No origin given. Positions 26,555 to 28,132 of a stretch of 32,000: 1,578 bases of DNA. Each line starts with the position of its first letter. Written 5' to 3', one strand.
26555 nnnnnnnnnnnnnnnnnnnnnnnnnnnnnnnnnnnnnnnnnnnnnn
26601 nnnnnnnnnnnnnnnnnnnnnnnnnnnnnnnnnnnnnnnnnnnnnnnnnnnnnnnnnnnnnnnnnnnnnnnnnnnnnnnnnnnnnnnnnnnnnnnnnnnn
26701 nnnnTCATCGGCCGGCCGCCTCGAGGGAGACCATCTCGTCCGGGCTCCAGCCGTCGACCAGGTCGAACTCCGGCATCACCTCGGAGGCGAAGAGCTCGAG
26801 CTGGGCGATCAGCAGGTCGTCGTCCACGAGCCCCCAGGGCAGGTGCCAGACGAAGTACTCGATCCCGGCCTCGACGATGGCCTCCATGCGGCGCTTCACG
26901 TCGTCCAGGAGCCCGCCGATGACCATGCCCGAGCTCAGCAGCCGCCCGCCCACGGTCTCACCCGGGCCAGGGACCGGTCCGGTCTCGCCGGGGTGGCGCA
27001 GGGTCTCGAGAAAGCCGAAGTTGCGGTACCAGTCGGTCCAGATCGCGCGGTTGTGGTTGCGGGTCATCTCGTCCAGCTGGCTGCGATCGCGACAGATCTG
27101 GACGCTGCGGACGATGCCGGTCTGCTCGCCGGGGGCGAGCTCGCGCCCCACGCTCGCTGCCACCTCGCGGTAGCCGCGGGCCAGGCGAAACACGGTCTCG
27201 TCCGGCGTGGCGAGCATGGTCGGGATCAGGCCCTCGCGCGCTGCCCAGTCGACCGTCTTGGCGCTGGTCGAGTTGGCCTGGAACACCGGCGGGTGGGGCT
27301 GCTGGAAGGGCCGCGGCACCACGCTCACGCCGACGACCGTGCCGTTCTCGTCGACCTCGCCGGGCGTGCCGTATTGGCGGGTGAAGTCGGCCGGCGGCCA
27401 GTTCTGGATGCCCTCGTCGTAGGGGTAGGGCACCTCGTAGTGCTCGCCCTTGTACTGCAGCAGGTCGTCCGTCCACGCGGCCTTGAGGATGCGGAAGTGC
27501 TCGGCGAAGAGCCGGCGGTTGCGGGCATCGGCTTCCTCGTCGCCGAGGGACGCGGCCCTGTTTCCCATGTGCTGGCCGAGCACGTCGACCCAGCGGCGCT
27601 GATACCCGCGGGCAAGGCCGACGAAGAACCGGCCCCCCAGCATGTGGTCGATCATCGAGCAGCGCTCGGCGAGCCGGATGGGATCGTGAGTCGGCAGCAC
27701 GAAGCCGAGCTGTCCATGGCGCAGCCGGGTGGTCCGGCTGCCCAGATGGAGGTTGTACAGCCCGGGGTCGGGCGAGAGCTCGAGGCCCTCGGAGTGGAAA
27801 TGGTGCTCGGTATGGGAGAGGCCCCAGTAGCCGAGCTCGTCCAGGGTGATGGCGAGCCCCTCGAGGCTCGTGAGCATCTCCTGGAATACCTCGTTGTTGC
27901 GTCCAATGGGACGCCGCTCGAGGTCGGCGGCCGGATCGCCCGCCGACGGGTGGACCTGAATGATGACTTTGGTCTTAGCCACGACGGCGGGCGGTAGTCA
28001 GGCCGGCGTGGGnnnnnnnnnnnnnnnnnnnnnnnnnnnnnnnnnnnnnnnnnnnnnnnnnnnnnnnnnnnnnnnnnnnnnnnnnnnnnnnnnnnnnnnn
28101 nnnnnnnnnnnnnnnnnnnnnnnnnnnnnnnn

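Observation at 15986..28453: Eight-gene NHLP-leader thiazole/oxazole RiPP operon carrying two non-canonical redox enzymes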

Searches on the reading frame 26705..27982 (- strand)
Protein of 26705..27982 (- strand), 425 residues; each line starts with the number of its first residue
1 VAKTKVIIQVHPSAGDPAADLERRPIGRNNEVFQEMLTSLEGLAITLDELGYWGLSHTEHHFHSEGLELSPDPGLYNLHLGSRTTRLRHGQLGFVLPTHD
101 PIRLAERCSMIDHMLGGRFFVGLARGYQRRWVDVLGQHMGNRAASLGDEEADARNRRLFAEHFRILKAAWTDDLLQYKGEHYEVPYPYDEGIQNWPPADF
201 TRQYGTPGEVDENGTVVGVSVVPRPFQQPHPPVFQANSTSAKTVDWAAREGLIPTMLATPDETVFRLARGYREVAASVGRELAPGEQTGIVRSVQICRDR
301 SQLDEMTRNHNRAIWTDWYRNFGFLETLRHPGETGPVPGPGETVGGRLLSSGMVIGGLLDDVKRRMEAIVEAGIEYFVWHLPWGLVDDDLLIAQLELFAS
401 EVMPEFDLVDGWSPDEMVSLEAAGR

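Call 7: search_protein_families(library=pfam, proteins=[window:26705-27982:-], max_evalue=0.01)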
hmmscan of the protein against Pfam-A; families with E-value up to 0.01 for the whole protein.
window:26705-27982:- (425 aa): 1 family
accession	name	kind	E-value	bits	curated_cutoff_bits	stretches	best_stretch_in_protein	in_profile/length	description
PF00296.26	Bac_luciferase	-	8.9e-29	101.3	27.9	1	37-374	22-312/314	Luciferase-like monooxygenase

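Call 8: search_protein_families(library=ncbifam, proteins=[window:26705-27982:-], max_evalue=0.01)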
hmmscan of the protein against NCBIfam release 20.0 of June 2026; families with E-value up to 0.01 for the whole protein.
window:26705-27982:- (425 aa): 15 families
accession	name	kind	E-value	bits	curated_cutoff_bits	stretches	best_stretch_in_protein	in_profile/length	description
TIGR03619.1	F420_Rv2161c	subfamily_domain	5.7e-16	58.9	166.9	1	46-184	6-144/247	TIGR03619 family F420-dependent LLM class oxidoreductase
TIGR04020.1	seco_metab_LLM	subfamily_domain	2.1e-14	53.4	244.45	1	47-130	28-110/341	MupA/Atu3671 family FMN-dependent luciferase-like monooxygenase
NF052254.1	luciferase_Alph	exception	3.9e-14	52.6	600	1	33-141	17-123/354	luciferase subunit alpha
NF052255.1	luciferase_Beta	exception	1.4e-11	44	500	1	31-128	19-112/325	luciferase subunit beta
TIGR03560.1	F420_Rv1855c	subfamily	7.9e-11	42.2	231.4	1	36-184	11-153/227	TIGR03560 family F420-dependent LLM class oxidoreductase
TIGR04027.1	LLM_KPN_01858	hypoth_equivalog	2.5e-10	39.9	412.9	1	57-180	39-148/326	putative FMN-dependent luciferase-like monooxygenase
TIGR03571.1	lucif_BA3436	subfamily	3.8e-08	33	303.9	1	72-149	68-145/304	TIGR03571 family LLM class oxidoreductase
TIGR03558.1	oxido_grp_1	subfamily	8.4e-08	31.8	166.95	1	34-133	16-115/325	MsnO8 family LLM class oxidoreductase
TIGR04021.1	LLM_DMSO2_sfnG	equivalog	1.7e-07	31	382.95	1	92-243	80-191/350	dimethylsulfone monooxygenase SfnG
TIGR04036.1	LLM_CE1758_fam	subfamily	2.8e-06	26.4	479.1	1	25-179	15-153/355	CE1758 family FMN-dependent luciferase-like monooxygenase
NF007802.0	PRK10508.1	equivalog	4.8e-05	22.6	540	1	25-141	15-130/335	luciferase-like monooxygenase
TIGR03854.1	F420_MSMEG_3544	hypoth_equivalog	0.001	18.4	295.6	0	81-184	51-142/290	TIGR03854 family LLM class F420-dependent oxidoreductase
TIGR03858.1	LLM_2I7G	subfamily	0.0012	17.9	462.25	0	80-126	65-111/337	Atu2307/SP_0267 family LLM class monooxygenase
TIGR03621.1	F420_MSMEG_2516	subfamily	0.0042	16.3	213.15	1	80-133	49-102/295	TIGR03621 family F420-dependent LLM class oxidoreductase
TIGR03559.1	F420_Rv3520c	subfamily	0.0059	15.7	335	0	79-191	46-146/325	LLM class F420-dependent oxidoreductase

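Call 25: search_solved_structures(query=window:26705-27982:-, max_evalue=0.001)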
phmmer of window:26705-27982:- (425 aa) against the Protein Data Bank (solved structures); distinct sequences matched with E-value up to 0.001: 9.
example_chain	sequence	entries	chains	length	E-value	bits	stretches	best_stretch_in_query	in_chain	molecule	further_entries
8cbb_A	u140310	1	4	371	5e-13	51.9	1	46-138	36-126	Alkanal monooxygenase alpha chain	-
7bip_A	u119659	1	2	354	9.9e-13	50.9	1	43-162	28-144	Luciferase-like monooxygenase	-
1brl_A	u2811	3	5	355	2.5e-11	46.3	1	44-144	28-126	BACTERIAL LUCIFERASE | Alkanal monooxygenase alpha chain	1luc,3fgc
8k74_A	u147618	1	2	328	3.1e-10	42.7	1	51-259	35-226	Alkanal monooxygenase alpha chain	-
6fri_A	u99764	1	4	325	7.2e-09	38.2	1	45-124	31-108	Alkanal monooxygenase beta chain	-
1brl_B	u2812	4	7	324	1.1e-08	37.6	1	30-124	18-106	BACTERIAL LUCIFERASE | BETA2 LUCIFERASE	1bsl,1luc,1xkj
3fgc_B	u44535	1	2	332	1.2e-08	37.5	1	30-124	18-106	Alkanal monooxygenase beta chain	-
6ket_A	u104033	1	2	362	2.3e-07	33.3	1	47-142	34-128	PuwE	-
4uwm_A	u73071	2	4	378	7.3e-07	31.6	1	44-210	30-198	3,6-DIKETOCAMPHANE 1,6 MONOOXYGENASE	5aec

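Call 35: find_homologous_proteins(query=window:26705-27982:-, max_evalue=1e-10)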
Query window:26705-27982:- (425 aa): 377 proteins with E <= 1e-10 among 8000 candidates; the best 120 are listed.
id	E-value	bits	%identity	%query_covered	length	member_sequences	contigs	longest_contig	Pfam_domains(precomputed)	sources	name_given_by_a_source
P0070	3.7e-282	954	96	100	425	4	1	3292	PF00296.27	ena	-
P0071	3.0e-242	822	82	99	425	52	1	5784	PF00296.27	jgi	jgi:alkanesulfonate monooxygenase SsuD/methylene tetrahydromethanopterin reductase-like flavin-depen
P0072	1.8e-236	803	82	97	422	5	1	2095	PF00296.27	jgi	jgi:alkanesulfonate monooxygenase SsuD/methylene tetrahydromethanopterin reductase-like flavin-depen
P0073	1.8e-233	793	80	100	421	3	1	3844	PF00296.27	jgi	jgi:alkanesulfonate monooxygenase SsuD/methylene tetrahydromethanopterin reductase-like flavin-depen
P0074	2.7e-231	786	80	96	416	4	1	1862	PF00296.27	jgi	jgi:alkanesulfonate monooxygenase SsuD/methylene tetrahydromethanopterin reductase-like flavin-depen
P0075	6.4e-229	778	79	96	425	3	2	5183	PF00296.27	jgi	jgi:alkanesulfonate monooxygenase SsuD/methylene tetrahydromethanopterin reductase-like flavin-depen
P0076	4.3e-228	776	79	96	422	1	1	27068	PF00296.27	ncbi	-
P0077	4.7e-224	762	86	88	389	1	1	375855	PF00296.27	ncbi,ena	-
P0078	7.4e-222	755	78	95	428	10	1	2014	PF00296.27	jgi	jgi:alkanesulfonate monooxygenase SsuD/methylene tetrahydromethanopterin reductase-like flavin-depen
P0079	1.4e-218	744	76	96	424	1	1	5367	PF00296.27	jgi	jgi:alkanesulfonate monooxygenase SsuD/methylene tetrahydromethanopterin reductase-like flavin-depen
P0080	3.0e-196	671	69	96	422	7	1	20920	PF00296.27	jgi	jgi:alkanesulfonate monooxygenase SsuD/methylene tetrahydromethanopterin reductase-like flavin-depen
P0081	1.2e-159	550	58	96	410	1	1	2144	PF00296.27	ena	-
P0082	3.6e-153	529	57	95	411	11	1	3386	PF00296.27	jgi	jgi:alkanesulfonate monooxygenase SsuD/methylene tetrahydromethanopterin reductase-like flavin-depen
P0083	4.0e-152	525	56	95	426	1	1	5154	PF00296.27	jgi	jgi:alkanesulfonate monooxygenase SsuD/methylene tetrahydromethanopterin reductase-like flavin-depen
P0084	5.2e-152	525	56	95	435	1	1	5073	PF00296.27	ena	-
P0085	1.8e-151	523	56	95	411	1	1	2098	PF00296.27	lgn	-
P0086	2.8e-151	522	57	95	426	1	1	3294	PF00296.27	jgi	jgi:alkanesulfonate monooxygenase SsuD/methylene tetrahydromethanopterin reductase-like flavin-depen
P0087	5.3e-151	522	56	97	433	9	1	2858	PF00296.27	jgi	jgi:alkanesulfonate monooxygenase SsuD/methylene tetrahydromethanopterin reductase-like flavin-depen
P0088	4.0e-150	519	56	95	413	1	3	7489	PF00296.27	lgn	-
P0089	1.5e-149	517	55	95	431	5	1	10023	PF00296.27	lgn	-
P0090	4.6e-149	515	56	95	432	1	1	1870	PF00296.27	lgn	-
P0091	5.2e-149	515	56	95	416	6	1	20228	PF00296.27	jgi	jgi:alkanesulfonate monooxygenase SsuD/methylene tetrahydromethanopterin reductase-like flavin-depen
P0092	7.8e-149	514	56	95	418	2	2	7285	PF00296.27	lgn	-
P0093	4.2e-148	512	56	95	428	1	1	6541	PF00296.27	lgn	-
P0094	6.4e-148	511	56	95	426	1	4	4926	PF00296.27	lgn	-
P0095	7.8e-148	511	56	95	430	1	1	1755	PF00296.27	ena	-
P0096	8.3e-148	511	55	95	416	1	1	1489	PF00296.27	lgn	-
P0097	2.0e-147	510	54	97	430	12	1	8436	PF00296.27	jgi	jgi:alkanesulfonate monooxygenase SsuD/methylene tetrahydromethanopterin reductase-like flavin-depen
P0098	2.2e-147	510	55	95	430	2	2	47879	PF00296.27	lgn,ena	-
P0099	3.4e-147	509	54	98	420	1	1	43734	PF00296.27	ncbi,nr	ncbi:MAG: LLM class flavin-dependent oxidoreductase [Dehalococcoidia bacterium]|nr:LLM class flavin-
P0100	1.1e-146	507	55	95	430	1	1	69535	PF00296.27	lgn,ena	-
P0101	2.1e-146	506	52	99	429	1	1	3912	PF00296.27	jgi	jgi:alkanesulfonate monooxygenase SsuD/methylene tetrahydromethanopterin reductase-like flavin-depen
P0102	1.1e-145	504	54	95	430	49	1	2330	PF00296.27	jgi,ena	jgi:alkanesulfonate monooxygenase SsuD/methylene tetrahydromethanopterin reductase-like flavin-depen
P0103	1.6e-145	503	56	95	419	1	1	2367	PF00296.27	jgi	jgi:alkanesulfonate monooxygenase SsuD/methylene tetrahydromethanopterin reductase-like flavin-depen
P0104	2.4e-145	503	54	95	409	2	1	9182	PF00296.27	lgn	-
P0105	4.9e-145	502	55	95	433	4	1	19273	PF00296.27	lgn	-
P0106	6.4e-145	502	55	96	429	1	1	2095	PF00296.27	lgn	-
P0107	7.0e-145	501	54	95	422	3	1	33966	PF00296.27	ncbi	-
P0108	9.7e-145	501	55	95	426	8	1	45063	PF00296.27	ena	-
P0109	1.7e-143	497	53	96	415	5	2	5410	PF00296.27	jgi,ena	jgi:alkanesulfonate monooxygenase SsuD/methylene tetrahydromethanopterin reductase-like flavin-depen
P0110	2.7e-143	496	55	95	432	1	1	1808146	PF00296.27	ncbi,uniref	ncbi:hypothetical protein GCM10009808_04020 [Microbacterium sediminicola]|uniref:Luciferase-like dom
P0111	3.7e-143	496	56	96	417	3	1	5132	PF00296.27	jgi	jgi:alkanesulfonate monooxygenase SsuD/methylene tetrahydromethanopterin reductase-like flavin-depen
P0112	7.0e-143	495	54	96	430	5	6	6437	PF00296.27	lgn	-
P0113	7.5e-143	495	55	97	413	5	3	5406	PF00296.27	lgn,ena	-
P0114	5.7e-142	492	53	95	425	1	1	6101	PF00296.27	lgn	-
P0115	1.1e-141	491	55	96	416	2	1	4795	PF00296.27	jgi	jgi:alkanesulfonate monooxygenase SsuD/methylene tetrahydromethanopterin reductase-like flavin-depen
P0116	1.2e-141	491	52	95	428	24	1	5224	PF00296.27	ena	-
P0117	1.9e-141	490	53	96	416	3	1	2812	PF00296.27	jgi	jgi:alkanesulfonate monooxygenase SsuD/methylene tetrahydromethanopterin reductase-like flavin-depen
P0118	3.2e-141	489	54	95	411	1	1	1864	PF00296.27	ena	-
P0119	1.4e-140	487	53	95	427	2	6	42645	PF00296.27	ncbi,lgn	-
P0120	6.8e-140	485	52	96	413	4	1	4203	PF00296.27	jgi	jgi:alkanesulfonate monooxygenase SsuD/methylene tetrahydromethanopterin reductase-like flavin-depen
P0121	7.0e-140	485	52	96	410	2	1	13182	PF00296.27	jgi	jgi:alkanesulfonate monooxygenase SsuD/methylene tetrahydromethanopterin reductase-like flavin-depen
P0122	1.1e-139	484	53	95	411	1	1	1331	PF00296.27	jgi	jgi:alkanesulfonate monooxygenase SsuD/methylene tetrahydromethanopterin reductase-like flavin-depen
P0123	9.4e-139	481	53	96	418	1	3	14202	PF00296.27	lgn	-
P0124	2.2e-138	480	53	96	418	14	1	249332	PF00296.27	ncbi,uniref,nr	ncbi:LLM class flavin-dependent oxidoreductase [Mesobacillus harenae]|uniref:LLM class flavin-depend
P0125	2.8e-138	480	53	95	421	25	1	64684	PF00296.27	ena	-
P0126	3.2e-138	479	52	96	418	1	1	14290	PF00296.27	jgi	jgi:alkanesulfonate monooxygenase SsuD/methylene tetrahydromethanopterin reductase-like flavin-depen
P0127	6.8e-138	478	51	98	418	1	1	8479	PF00296.27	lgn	-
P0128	3.7e-137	476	52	96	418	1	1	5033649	PF00296.27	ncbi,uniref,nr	ncbi:LLM class flavin-dependent oxidoreductase [Pseudarthrobacter sp. SSS035]|uniref:LLM class flavi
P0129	3.9e-137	476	53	96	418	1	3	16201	PF00296.27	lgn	-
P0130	9.0e-136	471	54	95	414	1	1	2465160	PF00296.27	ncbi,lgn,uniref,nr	ncbi:LLM class flavin-dependent oxidoreductase [Rudaeicoccus suwonensis]|uniref:Alkanesulfonate mono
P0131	2.9e-135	470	53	95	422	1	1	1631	PF00296.27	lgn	-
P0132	3.1e-135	470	51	96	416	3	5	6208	PF00296.27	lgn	-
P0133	7.2e-135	468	54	95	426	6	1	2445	PF00296.27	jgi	jgi:alkanesulfonate monooxygenase SsuD/methylene tetrahydromethanopterin reductase-like flavin-depen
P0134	7.5e-135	468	53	99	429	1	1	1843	PF00296.27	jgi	jgi:alkanesulfonate monooxygenase SsuD/methylene tetrahydromethanopterin reductase-like flavin-depen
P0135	1.6e-134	467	54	95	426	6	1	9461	PF00296.27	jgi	jgi:alkanesulfonate monooxygenase SsuD/methylene tetrahydromethanopterin reductase-like flavin-depen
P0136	2.8e-134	466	51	97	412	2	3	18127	PF00296.27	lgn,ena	-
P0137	3.2e-134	466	50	94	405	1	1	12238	PF00296.27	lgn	-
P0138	4.4e-134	466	54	95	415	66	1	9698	PF00296.27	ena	-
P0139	4.4e-133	462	53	95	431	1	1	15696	PF00296.27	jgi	jgi:alkanesulfonate monooxygenase SsuD/methylene tetrahydromethanopterin reductase-like flavin-depen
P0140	1.3e-132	461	51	95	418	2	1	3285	PF00296.27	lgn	-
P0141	2.4e-132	460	53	95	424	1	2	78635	PF00296.27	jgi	jgi:alkanesulfonate monooxygenase SsuD/methylene tetrahydromethanopterin reductase-like flavin-depen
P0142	2.4e-132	460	51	95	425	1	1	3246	PF00296.27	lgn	-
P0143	2.4e-132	460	50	94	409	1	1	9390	PF00296.27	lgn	-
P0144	3.3e-132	460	53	99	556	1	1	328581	PF08659.17,PF00296.27,PF13561.13,PF00106.32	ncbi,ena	-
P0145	5.4e-132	459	53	97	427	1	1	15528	PF00296.27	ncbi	-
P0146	1.0e-131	458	53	92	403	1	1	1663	PF00296.27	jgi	jgi:alkanesulfonate monooxygenase SsuD/methylene tetrahydromethanopterin reductase-like flavin-depen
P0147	1.4e-131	458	52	95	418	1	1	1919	PF00296.27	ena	-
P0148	2.3e-131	457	51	95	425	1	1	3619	PF00296.27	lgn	-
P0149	2.5e-131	457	51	95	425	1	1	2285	PF00296.27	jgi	jgi:alkanesulfonate monooxygenase SsuD/methylene tetrahydromethanopterin reductase-like flavin-depen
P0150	6.7e-131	455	52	95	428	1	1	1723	PF00296.27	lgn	-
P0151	9.0e-130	452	52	95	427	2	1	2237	PF00296.27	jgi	jgi:alkanesulfonate monooxygenase SsuD/methylene tetrahydromethanopterin reductase-like flavin-depen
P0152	1.1e-129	451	51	95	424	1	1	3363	PF00296.27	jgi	jgi:alkanesulfonate monooxygenase SsuD/methylene tetrahydromethanopterin reductase-like flavin-depen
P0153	8.4e-129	448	51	95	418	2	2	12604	PF00296.27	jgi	jgi:alkanesulfonate monooxygenase SsuD/methylene tetrahydromethanopterin reductase-like flavin-depen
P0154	1.1e-128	448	51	95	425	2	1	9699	PF00296.27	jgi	jgi:alkanesulfonate monooxygenase SsuD/methylene tetrahydromethanopterin reductase-like flavin-depen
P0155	1.1e-128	448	51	97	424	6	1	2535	PF00296.27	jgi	jgi:alkanesulfonate monooxygenase SsuD/methylene tetrahydromethanopterin reductase-like flavin-depen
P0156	1.3e-128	448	50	95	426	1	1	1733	PF00296.27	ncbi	-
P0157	1.6e-128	448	50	96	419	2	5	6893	PF00296.27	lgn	-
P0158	1.7e-128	447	50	95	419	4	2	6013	PF00296.27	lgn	-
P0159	3.4e-128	446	50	95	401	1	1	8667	PF00296.27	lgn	-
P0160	3.6e-128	446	48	99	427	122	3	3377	PF00296.27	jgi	jgi:alkanesulfonate monooxygenase SsuD/methylene tetrahydromethanopterin reductase-like flavin-depen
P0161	3.9e-128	446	50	95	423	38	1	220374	PF00296.27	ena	-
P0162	8.1e-128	445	50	96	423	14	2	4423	PF00296.27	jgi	jgi:alkanesulfonate monooxygenase SsuD/methylene tetrahydromethanopterin reductase-like flavin-depen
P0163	1.2e-127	445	50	96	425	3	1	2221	PF00296.27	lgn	-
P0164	1.4e-127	444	50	95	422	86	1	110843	PF00296.27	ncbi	ncbi:LLM class flavin-dependent oxidoreductase [Geodermatophilus sp. SYSU D00705]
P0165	1.5e-127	444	51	95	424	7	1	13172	PF00296.27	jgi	jgi:alkanesulfonate monooxygenase SsuD/methylene tetrahydromethanopterin reductase-like flavin-depen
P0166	2.3e-127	444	49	96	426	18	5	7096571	PF00296.27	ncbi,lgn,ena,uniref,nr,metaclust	ncbi:LLM class flavin-dependent oxidoreductase [Pseudonocardia benzenivorans]|uniref:Luciferase-like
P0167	4.0e-127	443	49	95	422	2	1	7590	PF00296.27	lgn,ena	-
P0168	5.3e-127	442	51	95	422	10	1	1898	PF00296.27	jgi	jgi:alkanesulfonate monooxygenase SsuD/methylene tetrahydromethanopterin reductase-like flavin-depen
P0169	6.6e-127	442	49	95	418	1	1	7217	PF00296.27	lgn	-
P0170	6.6e-127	442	50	96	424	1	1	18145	PF00296.27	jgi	jgi:alkanesulfonate monooxygenase SsuD/methylene tetrahydromethanopterin reductase-like flavin-depen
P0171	8.0e-127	442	51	95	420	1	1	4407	PF00296.27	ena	-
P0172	8.6e-127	442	52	95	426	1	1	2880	PF00296.27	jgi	jgi:alkanesulfonate monooxygenase SsuD/methylene tetrahydromethanopterin reductase-like flavin-depen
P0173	1.6e-126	441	50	95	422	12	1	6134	PF00296.27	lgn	-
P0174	2.0e-126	441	49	95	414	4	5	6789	PF00296.27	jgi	jgi:alkanesulfonate monooxygenase SsuD/methylene tetrahydromethanopterin reductase-like flavin-depen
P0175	2.2e-126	440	49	95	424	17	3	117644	PF00296.27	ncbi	-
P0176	4.1e-126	440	51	96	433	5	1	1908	PF00296.27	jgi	jgi:alkanesulfonate monooxygenase SsuD/methylene tetrahydromethanopterin reductase-like flavin-depen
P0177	6.4e-126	439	50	95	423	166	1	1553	PF00296.27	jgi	jgi:alkanesulfonate monooxygenase SsuD/methylene tetrahydromethanopterin reductase-like flavin-depen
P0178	9.0e-126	438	50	95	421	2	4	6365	PF00296.27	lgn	-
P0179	9.2e-126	438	49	99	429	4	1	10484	PF00296.27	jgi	jgi:alkanesulfonate monooxygenase SsuD/methylene tetrahydromethanopterin reductase-like flavin-depen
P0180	1.7e-125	437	50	95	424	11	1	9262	PF00296.27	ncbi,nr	ncbi:MAG: hypothetical protein QOD81_2140 [Solirubrobacteraceae bacterium]|nr:hypothetical protein [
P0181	4.3e-125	436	49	95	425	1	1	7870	PF00296.27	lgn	-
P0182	6.2e-125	436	49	95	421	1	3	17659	PF00296.27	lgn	-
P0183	6.4e-125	436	49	99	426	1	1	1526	PF00296.27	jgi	jgi:alkanesulfonate monooxygenase SsuD/methylene tetrahydromethanopterin reductase-like flavin-depen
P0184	7.3e-125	435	49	95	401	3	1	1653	PF00296.27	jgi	-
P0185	3.0e-124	433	50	95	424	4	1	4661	PF00296.27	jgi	jgi:alkanesulfonate monooxygenase SsuD/methylene tetrahydromethanopterin reductase-like flavin-depen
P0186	4.7e-124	433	52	90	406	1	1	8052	PF00296.27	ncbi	-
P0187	5.7e-124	432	50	95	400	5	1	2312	PF00296.27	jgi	-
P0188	7.0e-124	432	49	97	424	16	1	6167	PF00296.27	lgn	-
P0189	5.3e-123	429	49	90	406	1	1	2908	PF00296.27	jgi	-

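Call 36: find_encoding_contigs(protein=P0110, flank=7000, max_places=1)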
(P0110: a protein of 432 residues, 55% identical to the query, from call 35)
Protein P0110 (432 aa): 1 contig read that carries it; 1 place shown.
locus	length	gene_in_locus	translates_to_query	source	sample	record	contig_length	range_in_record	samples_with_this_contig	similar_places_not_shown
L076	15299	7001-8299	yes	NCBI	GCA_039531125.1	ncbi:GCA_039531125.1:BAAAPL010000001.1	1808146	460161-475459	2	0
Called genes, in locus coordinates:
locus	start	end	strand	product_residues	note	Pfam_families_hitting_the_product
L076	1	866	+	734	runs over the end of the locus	PF03412:Peptidase_C39, PF00664:ABC_membrane, PF00005:ABC_tran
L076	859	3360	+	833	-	PF00664:ABC_membrane, PF00005:ABC_tran, PF02463:SMC_N (faint)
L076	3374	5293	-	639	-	PF00425:Chorismate_bind, PF00117:GATase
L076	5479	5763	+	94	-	PF13239:2TM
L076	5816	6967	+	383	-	PF04551:GcpE, PF26540:GcpE_C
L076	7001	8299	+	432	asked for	PF00296:Bac_luciferase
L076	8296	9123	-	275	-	PF02517:Rce1-like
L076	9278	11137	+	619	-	PF00496:SBP_bac_5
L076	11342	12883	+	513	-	PF19300:BPD_transp_1_N (weak), PF00528:BPD_transp_1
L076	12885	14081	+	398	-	PF12911:OppC_N, PF00528:BPD_transp_1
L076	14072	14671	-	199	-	PF10756:bPH_6 (weak)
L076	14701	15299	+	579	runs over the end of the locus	PF00005:ABC_tran, PF13555:AAA_29 (faint), PF13304:AAA_21 (weak), PF08352:oligo_HPY (weak), PF02463:SMC_N (weak), PF00005:ABC_tran, PF13304:AAA_21 (weak), PF08352:oligo_HPY (weak), +2 more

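Call 37: find_encoding_contigs(protein=P0099, flank=7000, max_places=1)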
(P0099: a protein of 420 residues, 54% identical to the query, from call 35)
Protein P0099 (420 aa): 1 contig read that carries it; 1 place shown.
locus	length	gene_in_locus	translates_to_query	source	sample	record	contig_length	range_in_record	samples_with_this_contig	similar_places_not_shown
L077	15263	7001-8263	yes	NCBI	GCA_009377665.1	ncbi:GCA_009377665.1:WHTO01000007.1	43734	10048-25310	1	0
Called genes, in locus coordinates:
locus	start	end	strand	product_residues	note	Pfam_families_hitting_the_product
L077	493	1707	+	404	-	PF06500:FrsA-like, PF12146:Hydrolase_4 (faint), PF02129:Peptidase_S15 (weak), PF00561:Abhydrolase_1 (weak), PF00326:Peptidase_S9, PF05448:AXE1 (weak)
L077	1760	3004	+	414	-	-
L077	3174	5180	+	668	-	PF00535:Glycos_transf_2, PF10111:Glyco_tranf_2_2 (weak), PF13641:Glyco_tranf_2_3, PF13632:Glyco_trans_2_3 (weak), PF00534:Glycos_transf_1 (weak), PF13692:Glyco_trans_1_4, PF13524:Glyco_trans_1_2 (weak)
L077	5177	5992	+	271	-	PF00685:Sulfotransfer_1 (faint), PF13469:Sulfotransfer_3 (faint)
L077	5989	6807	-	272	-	PF13489:Methyltransf_23 (weak), PF08241:Methyltransf_11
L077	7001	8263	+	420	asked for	PF00296:Bac_luciferase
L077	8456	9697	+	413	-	PF02515:CoA_transf_3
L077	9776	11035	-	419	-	PF13784:Fic_N, PF02661:Fic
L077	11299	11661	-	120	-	-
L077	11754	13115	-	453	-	PF01565:FAD_binding_4, PF08031:BBE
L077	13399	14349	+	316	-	PF00892:EamA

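Call 38: find_encoding_contigs(protein=P0124, flank=7000, max_places=1)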
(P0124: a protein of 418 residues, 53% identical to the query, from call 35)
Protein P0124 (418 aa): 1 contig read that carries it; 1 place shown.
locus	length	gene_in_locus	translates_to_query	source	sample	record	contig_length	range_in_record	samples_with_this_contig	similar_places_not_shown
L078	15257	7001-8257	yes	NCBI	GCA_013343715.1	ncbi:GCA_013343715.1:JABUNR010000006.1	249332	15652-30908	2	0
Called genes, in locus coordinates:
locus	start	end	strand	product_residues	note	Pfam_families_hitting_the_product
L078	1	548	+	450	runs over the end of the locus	PF00289:Biotin_carb_N, PF02655:ATP-grasp_3 (weak), PF02222:ATP-grasp, PF02786:CPSase_L_D2, PF07478:Dala_Dala_lig_C, PF02785:Biotin_carb_C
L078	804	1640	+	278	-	PF05145:AbrB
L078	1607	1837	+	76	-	PF05145:AbrB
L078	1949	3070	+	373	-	PF00070:Pyr_redox (faint), PF01134:GIDA (faint), PF03486:HI0933_like (faint), PF07992:Pyr_redox_2, PF13434:Lys_Orn_oxgnase, PF13738:Pyr_redox_3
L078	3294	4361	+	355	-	PF03601:Cons_hypoth698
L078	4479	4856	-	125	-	PF00293:NUDIX, PF14815:NUDIX_4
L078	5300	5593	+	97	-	-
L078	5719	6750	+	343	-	PF00926:DHBP_synthase, PF01687:Flavokinase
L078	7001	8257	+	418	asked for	PF00296:Bac_luciferase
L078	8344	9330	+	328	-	PF01557:FAA_hydrolase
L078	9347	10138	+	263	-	PF04199:Cyclase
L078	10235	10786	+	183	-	PF02525:Flavodoxin_2 (weak), PF03358:FMN_red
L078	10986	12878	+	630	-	PF26965:MimR_N, PF01590:GAF (weak), PF00158:Sigma54_activat, PF01078:Mg_chelatase (faint), PF14532:Sigma54_activ_2, PF07728:AAA_5 (weak), PF25601:AAA_lid_14, PF02954:HTH_8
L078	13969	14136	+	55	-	-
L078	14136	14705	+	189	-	-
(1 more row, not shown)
